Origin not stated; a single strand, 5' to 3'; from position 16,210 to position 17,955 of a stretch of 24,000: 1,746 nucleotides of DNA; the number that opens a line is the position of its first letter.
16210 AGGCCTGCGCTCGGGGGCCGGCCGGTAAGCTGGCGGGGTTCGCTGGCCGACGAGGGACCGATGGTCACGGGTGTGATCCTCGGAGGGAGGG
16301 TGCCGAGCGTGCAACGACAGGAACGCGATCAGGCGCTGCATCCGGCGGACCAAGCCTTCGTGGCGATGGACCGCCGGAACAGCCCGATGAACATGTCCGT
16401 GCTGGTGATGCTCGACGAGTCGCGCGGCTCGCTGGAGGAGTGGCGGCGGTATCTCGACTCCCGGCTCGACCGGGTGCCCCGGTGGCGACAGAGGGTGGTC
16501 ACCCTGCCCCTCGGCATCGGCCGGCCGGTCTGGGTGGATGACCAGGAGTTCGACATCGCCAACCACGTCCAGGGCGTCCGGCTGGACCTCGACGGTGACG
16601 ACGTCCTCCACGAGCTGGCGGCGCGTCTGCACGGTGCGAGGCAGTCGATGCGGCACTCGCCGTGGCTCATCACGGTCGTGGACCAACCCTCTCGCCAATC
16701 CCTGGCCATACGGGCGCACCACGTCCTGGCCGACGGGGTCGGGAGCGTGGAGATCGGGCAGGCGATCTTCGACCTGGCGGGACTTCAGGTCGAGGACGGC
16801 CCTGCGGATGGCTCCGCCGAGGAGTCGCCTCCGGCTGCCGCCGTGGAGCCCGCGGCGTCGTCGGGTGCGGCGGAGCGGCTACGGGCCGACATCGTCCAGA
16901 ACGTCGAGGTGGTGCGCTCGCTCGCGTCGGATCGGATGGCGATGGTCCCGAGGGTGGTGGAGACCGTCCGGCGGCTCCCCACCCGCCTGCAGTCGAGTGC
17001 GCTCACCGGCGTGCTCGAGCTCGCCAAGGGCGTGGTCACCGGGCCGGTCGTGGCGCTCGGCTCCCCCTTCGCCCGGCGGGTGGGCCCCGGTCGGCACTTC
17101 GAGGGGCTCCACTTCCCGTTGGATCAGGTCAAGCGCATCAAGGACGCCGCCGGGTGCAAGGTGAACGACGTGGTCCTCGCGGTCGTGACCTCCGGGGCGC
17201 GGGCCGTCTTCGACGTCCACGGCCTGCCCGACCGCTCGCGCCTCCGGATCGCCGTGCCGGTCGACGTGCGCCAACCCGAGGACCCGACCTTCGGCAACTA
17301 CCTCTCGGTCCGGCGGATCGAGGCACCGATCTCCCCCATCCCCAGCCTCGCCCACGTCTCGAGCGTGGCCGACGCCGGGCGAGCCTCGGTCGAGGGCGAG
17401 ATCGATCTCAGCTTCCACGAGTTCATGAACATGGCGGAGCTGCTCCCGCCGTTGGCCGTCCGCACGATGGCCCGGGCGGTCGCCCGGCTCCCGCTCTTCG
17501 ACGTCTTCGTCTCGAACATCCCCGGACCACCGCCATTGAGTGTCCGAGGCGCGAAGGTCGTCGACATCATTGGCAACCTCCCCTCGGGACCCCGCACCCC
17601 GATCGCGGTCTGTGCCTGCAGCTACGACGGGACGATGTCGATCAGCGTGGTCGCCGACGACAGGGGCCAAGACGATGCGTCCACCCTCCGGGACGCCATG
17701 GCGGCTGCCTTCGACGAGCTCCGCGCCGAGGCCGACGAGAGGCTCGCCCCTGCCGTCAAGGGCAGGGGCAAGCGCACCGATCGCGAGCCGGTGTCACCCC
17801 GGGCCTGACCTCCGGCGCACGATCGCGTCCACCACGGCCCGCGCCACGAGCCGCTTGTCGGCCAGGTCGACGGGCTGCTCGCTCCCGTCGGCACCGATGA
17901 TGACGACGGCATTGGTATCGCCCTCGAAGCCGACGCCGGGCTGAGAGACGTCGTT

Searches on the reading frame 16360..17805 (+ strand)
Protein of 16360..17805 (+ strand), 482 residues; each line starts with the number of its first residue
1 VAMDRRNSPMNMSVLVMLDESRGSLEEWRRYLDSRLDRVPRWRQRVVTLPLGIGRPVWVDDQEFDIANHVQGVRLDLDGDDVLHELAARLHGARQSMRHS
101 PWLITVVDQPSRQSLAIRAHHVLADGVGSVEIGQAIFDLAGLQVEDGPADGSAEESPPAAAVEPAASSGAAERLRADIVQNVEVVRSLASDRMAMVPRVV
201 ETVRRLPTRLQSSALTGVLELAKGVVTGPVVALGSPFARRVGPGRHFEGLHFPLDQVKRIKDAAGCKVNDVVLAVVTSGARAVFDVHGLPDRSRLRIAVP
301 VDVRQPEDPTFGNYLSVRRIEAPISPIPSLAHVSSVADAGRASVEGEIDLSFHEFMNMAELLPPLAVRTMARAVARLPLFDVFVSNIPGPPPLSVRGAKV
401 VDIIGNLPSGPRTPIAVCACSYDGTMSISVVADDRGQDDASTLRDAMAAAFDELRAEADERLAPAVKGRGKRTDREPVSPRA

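Call 59: search_protein_families(library=pfam, proteins=[window:16360-17805:+], max_evalue=0.00001)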
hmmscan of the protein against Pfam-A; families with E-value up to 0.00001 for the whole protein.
window:16360-17805:+ (482 aa): 2 families
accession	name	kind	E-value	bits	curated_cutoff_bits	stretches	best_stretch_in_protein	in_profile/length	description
PF03007.21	WS_DGAT_cat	-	1.8e-34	120.2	23.6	1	3-272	11-263/263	Wax ester synthase/diacylglycerol acyltransferase catalytic domain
PF06974.18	WS_DGAT_C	-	5e-14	53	20.7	1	326-454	19-144/145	WS/DGAT C-terminal domain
